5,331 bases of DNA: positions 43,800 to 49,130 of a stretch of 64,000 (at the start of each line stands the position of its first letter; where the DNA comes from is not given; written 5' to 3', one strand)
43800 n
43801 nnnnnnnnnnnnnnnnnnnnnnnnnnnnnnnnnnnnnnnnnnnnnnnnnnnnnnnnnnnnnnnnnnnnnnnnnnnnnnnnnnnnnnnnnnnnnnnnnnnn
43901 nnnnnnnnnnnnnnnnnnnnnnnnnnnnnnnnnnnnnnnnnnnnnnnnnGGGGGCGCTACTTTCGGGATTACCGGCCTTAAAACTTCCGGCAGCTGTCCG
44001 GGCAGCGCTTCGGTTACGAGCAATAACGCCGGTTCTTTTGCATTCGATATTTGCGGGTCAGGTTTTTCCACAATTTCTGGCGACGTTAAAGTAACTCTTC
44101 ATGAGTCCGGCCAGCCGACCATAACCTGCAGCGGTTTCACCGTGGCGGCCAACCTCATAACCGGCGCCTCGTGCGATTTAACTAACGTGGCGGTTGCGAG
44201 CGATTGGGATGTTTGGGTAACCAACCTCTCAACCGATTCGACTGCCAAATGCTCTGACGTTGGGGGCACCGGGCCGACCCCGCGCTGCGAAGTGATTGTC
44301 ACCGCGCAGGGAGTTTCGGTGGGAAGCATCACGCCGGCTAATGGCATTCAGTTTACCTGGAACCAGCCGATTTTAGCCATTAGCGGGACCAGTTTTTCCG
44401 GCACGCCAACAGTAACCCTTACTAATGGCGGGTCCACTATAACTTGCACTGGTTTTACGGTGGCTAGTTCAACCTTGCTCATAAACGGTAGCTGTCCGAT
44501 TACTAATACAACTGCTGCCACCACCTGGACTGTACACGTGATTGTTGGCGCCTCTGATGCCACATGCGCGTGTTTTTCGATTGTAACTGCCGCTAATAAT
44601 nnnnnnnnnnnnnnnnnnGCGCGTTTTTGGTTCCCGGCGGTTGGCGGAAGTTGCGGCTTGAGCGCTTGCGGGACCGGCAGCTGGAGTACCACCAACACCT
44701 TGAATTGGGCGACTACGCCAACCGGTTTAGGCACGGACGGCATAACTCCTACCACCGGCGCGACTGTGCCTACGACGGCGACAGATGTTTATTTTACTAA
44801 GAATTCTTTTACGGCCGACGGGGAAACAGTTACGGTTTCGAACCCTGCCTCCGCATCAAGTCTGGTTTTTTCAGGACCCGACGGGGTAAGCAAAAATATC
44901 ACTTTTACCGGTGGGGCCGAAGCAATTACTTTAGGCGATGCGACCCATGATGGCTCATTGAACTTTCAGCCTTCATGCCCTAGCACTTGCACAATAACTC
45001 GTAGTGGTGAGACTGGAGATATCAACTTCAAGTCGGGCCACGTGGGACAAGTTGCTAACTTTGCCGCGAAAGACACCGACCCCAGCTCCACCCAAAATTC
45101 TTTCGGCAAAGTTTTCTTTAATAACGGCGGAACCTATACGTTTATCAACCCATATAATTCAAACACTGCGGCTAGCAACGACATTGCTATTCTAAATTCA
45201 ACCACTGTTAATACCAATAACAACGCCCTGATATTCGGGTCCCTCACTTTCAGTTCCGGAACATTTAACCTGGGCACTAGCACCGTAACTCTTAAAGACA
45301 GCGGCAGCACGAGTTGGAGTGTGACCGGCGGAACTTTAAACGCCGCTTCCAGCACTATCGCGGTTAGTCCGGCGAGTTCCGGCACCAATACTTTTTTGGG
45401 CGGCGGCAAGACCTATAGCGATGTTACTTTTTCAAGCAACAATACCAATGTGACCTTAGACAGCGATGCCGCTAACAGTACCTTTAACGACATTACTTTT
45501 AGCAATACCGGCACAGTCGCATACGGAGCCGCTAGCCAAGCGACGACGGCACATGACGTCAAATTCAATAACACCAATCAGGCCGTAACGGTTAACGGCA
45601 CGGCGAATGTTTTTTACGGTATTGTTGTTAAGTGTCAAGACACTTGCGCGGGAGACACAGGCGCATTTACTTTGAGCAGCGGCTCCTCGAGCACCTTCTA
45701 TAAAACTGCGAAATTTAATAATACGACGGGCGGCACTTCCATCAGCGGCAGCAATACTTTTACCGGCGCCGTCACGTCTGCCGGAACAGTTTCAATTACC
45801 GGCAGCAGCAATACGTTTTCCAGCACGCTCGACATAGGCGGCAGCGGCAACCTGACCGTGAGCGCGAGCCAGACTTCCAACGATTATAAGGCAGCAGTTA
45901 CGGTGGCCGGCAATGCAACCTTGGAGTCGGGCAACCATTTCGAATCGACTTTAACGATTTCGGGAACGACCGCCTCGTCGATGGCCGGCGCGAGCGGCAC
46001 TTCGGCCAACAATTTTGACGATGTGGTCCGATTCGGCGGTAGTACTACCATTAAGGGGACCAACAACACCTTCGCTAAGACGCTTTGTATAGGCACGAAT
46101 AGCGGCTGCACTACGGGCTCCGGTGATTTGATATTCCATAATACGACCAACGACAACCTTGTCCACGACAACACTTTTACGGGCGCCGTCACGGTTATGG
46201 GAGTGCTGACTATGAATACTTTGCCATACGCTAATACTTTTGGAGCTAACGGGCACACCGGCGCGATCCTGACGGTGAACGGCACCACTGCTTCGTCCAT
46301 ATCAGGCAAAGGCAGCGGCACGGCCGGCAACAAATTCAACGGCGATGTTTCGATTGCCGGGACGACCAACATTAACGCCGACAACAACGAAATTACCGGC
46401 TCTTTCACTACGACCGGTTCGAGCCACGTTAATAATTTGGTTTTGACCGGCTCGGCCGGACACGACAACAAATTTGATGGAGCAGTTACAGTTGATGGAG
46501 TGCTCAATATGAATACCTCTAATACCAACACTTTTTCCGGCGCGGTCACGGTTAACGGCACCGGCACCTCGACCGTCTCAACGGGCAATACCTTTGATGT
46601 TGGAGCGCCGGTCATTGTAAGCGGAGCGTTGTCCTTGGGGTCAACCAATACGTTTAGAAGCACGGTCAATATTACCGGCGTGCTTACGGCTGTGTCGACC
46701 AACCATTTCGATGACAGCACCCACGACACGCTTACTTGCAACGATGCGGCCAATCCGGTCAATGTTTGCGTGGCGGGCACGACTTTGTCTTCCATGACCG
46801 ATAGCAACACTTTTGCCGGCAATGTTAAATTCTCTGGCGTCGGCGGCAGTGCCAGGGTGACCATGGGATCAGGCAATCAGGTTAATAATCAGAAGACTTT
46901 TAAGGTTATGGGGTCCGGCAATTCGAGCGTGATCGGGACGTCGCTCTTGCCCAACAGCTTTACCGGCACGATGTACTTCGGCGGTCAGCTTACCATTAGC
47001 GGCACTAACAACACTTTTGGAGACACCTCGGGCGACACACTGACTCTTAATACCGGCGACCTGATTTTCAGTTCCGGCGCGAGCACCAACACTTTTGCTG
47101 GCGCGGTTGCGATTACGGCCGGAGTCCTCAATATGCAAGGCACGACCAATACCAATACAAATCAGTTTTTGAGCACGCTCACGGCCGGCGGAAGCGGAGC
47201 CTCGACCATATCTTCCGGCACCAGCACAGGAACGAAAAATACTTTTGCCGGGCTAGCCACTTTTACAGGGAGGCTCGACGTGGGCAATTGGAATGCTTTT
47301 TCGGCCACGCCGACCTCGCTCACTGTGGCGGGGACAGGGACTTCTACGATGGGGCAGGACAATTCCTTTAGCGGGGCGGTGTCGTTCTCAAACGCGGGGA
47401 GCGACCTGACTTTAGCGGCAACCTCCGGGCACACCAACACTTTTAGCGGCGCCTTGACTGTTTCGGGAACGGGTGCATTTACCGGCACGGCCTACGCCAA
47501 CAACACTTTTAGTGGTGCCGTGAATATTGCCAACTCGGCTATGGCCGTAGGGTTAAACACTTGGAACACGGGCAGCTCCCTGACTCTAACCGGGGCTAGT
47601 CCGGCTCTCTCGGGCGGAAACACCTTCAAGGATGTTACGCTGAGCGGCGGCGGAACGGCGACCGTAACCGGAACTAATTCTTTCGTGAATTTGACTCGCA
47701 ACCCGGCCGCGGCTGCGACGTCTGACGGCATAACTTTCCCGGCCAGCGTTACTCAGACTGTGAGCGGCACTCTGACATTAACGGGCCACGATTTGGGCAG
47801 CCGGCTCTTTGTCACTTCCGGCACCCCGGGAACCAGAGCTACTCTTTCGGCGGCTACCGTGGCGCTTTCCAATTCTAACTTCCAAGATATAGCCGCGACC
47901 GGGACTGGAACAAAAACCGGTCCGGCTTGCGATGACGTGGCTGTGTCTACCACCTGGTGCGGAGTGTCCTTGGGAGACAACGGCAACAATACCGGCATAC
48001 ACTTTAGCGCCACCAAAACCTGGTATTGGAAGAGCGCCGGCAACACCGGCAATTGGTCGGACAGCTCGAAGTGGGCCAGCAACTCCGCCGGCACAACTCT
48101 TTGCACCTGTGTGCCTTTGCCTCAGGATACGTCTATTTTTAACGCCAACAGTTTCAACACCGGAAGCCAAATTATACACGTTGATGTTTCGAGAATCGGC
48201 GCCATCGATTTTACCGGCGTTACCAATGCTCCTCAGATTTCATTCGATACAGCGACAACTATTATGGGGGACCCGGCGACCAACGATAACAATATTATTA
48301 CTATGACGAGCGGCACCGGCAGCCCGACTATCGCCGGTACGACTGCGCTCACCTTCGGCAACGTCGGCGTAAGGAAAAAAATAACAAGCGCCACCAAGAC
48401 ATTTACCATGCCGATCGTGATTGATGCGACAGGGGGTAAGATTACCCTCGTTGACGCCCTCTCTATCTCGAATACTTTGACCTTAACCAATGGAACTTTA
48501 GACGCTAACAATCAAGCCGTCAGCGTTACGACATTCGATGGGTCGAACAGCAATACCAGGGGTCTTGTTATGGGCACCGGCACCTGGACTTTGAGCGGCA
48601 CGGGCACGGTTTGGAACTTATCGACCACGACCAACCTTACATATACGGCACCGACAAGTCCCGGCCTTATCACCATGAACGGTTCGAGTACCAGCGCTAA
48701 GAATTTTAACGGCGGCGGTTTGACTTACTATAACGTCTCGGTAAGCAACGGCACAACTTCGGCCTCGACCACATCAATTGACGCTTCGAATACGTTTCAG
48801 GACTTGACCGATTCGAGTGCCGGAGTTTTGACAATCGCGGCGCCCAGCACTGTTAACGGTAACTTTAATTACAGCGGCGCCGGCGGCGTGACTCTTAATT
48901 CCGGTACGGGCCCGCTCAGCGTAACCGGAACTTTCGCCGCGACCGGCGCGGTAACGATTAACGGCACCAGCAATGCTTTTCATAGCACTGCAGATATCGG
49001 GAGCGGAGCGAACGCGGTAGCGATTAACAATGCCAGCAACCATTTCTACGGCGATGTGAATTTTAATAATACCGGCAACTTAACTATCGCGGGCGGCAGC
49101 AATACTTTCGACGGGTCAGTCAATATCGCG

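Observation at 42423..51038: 2871-aa protein with a canonical type IV prepilin N-terminus directly downstream of pilB-pilC: a giant pilin-like fibre or adhesin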

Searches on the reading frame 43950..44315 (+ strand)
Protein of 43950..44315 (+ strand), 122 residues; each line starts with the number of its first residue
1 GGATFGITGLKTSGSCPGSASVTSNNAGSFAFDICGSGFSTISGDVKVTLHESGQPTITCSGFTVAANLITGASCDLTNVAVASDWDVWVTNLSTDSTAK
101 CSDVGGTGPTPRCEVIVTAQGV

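Call 50: search_protein_families(library=pfam, proteins=[window:43950-44315:+], max_evalue=1)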
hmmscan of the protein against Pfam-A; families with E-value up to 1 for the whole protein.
window:43950-44315:+ (122 aa): 0 families

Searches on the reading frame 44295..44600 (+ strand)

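Call 50: search_protein_families(library=pfam, proteins=[window:44295-44600:+], max_evalue=1)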
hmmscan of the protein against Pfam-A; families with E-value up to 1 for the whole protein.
window:44295-44600:+ (102 aa): 1 family
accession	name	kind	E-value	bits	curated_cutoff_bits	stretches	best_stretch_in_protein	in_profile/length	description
PF22764.1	E217_Gp32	-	0.024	14.7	27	1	47-101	32-84/144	Tail fiber protein gp32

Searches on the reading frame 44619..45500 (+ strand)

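Call 50: search_protein_families(library=pfam, proteins=[window:44619-45500:+], max_evalue=1)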
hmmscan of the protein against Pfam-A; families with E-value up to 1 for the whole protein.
window:44619-45500:+ (294 aa): 1 family
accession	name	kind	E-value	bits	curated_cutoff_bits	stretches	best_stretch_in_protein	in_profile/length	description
PF19741.4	DUF6230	-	0.012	16.3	27.5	1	203-250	102-139/145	Family of unknown function (DUF6230)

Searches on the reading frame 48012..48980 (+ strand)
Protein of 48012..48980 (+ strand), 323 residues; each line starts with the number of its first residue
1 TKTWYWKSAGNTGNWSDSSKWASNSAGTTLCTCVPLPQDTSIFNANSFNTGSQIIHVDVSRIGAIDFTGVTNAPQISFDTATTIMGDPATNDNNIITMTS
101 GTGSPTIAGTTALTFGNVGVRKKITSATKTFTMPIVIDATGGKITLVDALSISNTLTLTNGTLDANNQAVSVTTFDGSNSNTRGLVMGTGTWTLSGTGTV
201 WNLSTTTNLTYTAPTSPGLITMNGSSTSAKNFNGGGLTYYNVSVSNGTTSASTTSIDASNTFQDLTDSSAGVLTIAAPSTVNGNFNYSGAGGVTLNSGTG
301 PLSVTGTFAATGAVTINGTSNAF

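Call 78: search_dna_similar(query=window:48012-48980:+, collection=phages, mode=protein, max_evalue=0.00001, max_rows=20)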
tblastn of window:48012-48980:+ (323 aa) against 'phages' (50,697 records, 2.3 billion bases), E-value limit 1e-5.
Records with a match: 1; places in all: 2; records where one place covers at least 80% of the query: 1.
Best place of each record, by identity: <60% 1.
By first word of the organism name: Limnohabitans 1.
By host as written in the record: Limnohabitans sp. DCL3 1.
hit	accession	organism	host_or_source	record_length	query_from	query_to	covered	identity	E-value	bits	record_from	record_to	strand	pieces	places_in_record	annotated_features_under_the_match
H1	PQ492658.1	Limnohabitans phage DC31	Limnohabitans sp. DCL3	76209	2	290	89%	36.6%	4e-18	91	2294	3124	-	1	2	hypothetical protein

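Call 79: get_annotated_region(hit=H1, flank=9000)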
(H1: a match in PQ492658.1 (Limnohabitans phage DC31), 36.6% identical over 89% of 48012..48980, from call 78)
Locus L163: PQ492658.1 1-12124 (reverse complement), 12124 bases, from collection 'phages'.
description: Limnohabitans phage DC31, complete genome.
organism: Limnohabitans phage DC31 (NCBI taxid 2883572)
taxonomy: Viruses; Duplodnaviria; Heunggongvirae; Uroviricota; Caudoviricetes; Pakpunavirus
host: Limnohabitans sp. DCL3; source: freshwater; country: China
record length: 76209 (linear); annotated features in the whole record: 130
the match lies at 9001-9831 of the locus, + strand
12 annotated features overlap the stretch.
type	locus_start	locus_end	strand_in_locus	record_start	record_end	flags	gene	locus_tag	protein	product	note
CDS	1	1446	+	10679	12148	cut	-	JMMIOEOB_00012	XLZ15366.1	hypothetical protein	-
CDS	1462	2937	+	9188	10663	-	-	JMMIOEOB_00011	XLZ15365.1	hypothetical protein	-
CDS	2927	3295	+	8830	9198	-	-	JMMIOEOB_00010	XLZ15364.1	hypothetical protein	-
CDS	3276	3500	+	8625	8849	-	-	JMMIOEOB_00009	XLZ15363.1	hypothetical protein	-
CDS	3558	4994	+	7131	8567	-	-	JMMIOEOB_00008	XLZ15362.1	hypothetical protein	-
CDS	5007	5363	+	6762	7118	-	-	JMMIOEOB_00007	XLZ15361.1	hypothetical protein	-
CDS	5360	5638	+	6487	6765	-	-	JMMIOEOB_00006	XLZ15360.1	hypothetical protein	-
CDS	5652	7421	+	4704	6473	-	-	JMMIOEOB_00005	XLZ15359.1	hypothetical protein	-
CDS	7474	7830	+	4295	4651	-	-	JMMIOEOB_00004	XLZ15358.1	hypothetical protein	-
CDS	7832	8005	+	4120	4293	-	-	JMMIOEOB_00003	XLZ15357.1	hypothetical protein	-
CDS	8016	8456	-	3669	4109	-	-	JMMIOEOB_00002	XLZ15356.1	hypothetical protein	-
CDS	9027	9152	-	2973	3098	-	-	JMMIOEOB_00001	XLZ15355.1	hypothetical protein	-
